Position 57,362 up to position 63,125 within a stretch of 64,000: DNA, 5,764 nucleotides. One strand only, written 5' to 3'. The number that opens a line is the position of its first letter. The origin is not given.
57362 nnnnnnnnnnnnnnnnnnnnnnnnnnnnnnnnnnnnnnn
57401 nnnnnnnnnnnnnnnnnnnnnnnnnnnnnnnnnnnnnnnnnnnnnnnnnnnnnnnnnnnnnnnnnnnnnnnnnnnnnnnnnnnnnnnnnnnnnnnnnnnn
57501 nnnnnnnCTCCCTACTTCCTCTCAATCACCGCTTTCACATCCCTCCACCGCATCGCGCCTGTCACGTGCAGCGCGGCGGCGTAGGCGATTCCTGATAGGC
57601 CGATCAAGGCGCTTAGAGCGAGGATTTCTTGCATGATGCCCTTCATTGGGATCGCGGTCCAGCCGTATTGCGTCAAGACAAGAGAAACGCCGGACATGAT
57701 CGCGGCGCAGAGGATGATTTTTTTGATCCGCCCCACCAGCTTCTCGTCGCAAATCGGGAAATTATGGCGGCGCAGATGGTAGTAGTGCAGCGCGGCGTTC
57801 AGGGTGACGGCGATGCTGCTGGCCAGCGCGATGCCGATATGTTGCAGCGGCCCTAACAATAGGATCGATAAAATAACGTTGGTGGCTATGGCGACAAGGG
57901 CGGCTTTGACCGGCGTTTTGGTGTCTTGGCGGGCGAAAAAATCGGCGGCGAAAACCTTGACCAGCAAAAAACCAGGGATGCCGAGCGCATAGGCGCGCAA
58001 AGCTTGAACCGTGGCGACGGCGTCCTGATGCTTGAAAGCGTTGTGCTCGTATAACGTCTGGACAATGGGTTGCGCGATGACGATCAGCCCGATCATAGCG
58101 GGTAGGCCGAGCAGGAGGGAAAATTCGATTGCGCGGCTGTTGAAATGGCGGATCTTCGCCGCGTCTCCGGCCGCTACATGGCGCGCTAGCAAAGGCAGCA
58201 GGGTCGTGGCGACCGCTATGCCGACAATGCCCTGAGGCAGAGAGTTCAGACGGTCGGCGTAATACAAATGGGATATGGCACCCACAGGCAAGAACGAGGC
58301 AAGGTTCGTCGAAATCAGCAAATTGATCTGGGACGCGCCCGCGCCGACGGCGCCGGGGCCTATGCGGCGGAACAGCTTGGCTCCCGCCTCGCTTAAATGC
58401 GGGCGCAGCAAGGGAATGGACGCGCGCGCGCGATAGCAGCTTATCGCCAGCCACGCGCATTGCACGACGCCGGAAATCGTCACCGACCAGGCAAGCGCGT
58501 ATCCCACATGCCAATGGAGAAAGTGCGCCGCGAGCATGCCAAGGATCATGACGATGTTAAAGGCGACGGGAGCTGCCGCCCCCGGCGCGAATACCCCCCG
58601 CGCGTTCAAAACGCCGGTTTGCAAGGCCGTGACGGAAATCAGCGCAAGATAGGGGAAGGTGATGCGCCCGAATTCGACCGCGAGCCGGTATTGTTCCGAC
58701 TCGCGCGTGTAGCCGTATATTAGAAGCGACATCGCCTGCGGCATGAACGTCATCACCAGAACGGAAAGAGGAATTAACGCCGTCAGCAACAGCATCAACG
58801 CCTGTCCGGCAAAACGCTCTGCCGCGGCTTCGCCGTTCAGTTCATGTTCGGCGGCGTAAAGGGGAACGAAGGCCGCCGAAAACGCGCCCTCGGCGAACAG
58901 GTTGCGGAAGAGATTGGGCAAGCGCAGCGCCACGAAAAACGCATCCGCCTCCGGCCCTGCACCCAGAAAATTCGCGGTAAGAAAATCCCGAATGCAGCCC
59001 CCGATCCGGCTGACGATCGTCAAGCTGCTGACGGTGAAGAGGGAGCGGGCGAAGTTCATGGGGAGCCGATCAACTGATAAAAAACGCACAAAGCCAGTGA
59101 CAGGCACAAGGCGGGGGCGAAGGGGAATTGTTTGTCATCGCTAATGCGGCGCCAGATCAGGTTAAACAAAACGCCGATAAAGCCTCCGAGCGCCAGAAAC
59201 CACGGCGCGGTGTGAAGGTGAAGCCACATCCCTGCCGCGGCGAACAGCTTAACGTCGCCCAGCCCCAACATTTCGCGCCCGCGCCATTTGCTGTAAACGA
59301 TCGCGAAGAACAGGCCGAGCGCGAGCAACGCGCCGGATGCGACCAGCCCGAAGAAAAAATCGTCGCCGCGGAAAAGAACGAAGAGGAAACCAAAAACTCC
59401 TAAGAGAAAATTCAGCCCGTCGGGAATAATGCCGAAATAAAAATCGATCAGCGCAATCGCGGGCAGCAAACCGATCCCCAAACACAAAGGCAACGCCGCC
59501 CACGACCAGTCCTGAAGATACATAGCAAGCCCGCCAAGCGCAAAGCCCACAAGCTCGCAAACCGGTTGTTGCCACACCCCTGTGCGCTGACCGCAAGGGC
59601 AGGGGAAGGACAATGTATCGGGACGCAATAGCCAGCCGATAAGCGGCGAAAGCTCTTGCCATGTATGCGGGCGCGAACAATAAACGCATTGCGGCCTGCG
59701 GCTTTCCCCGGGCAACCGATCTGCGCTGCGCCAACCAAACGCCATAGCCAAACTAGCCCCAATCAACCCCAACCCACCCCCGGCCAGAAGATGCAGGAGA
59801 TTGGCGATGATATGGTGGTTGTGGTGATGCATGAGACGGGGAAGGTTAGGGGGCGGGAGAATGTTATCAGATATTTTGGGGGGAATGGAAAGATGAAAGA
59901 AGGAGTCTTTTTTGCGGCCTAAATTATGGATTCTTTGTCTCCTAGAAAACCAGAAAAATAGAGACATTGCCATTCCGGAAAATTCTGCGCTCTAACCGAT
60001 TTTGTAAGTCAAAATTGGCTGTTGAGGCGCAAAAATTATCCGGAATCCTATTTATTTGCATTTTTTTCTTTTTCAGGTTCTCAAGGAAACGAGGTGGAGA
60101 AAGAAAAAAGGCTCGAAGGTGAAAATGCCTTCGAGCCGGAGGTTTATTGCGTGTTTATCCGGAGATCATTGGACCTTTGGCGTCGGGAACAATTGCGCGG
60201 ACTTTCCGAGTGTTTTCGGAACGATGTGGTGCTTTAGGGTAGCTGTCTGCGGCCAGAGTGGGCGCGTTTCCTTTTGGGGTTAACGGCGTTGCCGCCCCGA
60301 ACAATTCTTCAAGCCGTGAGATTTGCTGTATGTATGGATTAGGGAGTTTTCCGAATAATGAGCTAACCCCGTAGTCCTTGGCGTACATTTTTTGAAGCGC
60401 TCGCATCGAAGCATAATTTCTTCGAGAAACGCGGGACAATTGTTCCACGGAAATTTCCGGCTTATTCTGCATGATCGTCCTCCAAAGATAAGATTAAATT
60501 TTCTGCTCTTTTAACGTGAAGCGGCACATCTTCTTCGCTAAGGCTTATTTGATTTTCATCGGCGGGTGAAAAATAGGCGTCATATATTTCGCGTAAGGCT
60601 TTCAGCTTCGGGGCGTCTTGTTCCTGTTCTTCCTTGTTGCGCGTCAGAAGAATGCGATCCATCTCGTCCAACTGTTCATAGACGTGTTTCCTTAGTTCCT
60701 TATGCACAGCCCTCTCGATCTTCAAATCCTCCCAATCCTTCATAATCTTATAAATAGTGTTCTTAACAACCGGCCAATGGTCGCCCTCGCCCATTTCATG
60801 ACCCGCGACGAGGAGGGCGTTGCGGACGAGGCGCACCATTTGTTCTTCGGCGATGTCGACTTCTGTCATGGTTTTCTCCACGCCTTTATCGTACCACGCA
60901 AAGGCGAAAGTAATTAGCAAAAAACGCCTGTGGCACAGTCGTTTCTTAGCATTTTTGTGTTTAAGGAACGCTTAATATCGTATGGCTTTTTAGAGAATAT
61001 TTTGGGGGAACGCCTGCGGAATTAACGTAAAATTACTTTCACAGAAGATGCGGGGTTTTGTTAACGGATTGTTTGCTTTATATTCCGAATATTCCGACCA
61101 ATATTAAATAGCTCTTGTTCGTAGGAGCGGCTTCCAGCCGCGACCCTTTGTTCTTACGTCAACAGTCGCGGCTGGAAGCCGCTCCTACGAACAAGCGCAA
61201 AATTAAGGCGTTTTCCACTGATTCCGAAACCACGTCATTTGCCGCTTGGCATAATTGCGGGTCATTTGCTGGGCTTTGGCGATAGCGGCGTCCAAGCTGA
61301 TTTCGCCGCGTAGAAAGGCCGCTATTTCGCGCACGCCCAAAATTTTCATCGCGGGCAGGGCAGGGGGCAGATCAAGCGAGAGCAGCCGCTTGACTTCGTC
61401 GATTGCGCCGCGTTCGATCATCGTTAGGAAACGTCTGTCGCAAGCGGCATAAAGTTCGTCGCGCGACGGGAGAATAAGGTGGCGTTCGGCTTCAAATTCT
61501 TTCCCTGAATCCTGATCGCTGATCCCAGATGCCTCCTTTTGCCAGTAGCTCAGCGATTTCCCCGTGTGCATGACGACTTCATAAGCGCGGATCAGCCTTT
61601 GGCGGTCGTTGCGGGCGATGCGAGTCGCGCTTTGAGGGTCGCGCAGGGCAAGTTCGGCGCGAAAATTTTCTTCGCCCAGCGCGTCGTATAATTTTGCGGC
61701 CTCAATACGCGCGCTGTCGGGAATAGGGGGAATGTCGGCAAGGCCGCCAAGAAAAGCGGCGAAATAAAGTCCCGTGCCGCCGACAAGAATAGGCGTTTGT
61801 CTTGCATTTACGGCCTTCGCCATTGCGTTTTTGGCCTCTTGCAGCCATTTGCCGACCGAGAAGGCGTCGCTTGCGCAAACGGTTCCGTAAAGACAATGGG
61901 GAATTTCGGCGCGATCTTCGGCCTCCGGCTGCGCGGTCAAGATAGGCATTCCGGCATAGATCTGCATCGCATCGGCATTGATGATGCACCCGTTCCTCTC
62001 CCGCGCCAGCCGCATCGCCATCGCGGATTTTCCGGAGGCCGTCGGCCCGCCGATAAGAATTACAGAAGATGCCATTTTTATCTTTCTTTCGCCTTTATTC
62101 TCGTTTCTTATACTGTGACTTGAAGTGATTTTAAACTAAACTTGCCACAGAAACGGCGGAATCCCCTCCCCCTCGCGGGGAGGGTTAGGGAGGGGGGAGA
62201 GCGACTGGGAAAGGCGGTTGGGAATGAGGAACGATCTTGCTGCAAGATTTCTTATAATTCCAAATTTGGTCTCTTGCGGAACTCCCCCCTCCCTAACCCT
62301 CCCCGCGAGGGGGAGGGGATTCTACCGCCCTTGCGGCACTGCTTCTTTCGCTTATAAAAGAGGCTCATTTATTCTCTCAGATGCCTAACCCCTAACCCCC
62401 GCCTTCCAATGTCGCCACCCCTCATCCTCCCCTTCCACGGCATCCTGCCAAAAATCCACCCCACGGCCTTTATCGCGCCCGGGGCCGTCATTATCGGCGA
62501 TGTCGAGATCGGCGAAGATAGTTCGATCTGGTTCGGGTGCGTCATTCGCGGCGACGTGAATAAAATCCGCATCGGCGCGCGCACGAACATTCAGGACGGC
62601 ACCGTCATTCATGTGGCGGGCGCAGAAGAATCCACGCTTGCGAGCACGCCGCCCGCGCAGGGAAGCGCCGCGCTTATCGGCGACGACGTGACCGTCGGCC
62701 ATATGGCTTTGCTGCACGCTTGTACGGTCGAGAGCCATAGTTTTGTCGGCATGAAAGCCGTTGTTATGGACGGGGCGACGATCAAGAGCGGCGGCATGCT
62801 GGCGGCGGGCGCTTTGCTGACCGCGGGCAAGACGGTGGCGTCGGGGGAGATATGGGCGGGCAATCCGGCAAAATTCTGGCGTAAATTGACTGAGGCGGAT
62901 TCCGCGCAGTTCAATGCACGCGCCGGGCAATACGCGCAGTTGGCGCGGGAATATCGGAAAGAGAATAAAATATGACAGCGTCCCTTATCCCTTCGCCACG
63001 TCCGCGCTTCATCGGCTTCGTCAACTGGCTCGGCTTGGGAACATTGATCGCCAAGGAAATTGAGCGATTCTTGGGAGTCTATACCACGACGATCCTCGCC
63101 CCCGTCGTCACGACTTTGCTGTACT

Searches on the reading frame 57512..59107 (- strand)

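Call 56: search_protein_families(library=pfam, proteins=[window:57512-59107:-])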
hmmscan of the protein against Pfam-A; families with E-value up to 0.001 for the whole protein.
window:57512-59107:- (531 aa): 3 families
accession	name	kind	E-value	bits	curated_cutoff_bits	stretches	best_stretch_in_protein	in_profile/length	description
PF03023.19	MurJ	-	5.2e-113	378.5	27.4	1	45-480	2-434/451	Lipid II flippase MurJ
PF01554.23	MatE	-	3.3e-06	27.3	24.9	1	294-415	43-160/161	MatE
PF13440.11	Polysacc_synt_3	-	4.2e-06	26.7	23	1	177-353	115-284/293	Polysaccharide biosynthesis protein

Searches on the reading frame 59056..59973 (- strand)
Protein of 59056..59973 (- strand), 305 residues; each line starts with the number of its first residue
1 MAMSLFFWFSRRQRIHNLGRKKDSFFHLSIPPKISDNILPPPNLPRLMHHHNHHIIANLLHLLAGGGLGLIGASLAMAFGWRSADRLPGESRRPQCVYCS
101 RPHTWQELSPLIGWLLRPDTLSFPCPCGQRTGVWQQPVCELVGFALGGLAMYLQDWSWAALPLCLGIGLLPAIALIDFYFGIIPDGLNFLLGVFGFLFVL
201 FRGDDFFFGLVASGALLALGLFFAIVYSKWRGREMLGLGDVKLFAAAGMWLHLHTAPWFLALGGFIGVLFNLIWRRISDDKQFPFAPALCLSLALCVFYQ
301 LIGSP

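Call 56: search_protein_families(library=pfam, proteins=[window:59056-59973:-])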
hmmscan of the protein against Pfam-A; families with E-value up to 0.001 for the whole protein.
window:59056-59973:- (305 aa): 1 family
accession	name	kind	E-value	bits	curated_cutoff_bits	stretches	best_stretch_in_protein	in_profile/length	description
PF01478.23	Peptidase_A24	-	5.4e-11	43.3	26.5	1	165-270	2-102/104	Type IV leader peptidase family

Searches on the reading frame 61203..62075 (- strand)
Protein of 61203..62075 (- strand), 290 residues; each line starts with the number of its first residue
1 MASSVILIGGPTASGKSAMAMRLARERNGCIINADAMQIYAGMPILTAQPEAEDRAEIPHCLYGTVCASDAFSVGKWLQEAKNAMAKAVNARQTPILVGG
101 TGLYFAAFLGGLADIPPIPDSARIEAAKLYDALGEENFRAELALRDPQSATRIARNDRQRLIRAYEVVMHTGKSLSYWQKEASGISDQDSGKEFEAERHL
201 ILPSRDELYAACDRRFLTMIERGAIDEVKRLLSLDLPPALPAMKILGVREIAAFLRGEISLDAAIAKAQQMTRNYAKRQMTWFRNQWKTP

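Call 56: search_protein_families(library=pfam, proteins=[window:61203-62075:-])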
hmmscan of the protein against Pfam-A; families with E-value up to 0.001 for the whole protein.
window:61203-62075:- (290 aa): 3 families
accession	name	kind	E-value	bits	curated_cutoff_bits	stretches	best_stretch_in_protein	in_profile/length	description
PF01715.23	IPPT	-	3e-72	243.7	23.6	1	38-286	1-243/243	IPP transferase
PF01745.22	IPT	-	2.1e-05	24.5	20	1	5-50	3-48/233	Isopentenyl transferase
PF13671.12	AAA_33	-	0.00013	22.7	27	1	5-37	1-33/143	AAA domain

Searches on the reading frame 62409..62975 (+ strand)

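Call 56: search_protein_families(library=pfam, proteins=[window:62409-62975:+])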
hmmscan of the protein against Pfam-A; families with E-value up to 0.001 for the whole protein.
window:62409-62975:+ (188 aa): 3 families
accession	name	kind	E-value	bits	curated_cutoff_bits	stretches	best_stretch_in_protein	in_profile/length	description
PF00132.30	Hexapep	-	1.5e-17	62.9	27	1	14-48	2-36/36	Bacterial transferase hexapeptide (six repeats)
PF25084.1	LbH_EIF2B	-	2.2e-06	28.1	54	1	54-144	23-100/105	EIF2B subunit epsilon LbH domain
PF21711.3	DCTN5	-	8.1e-05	22.8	40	1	41-163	43-160/182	Dynactin subunit 5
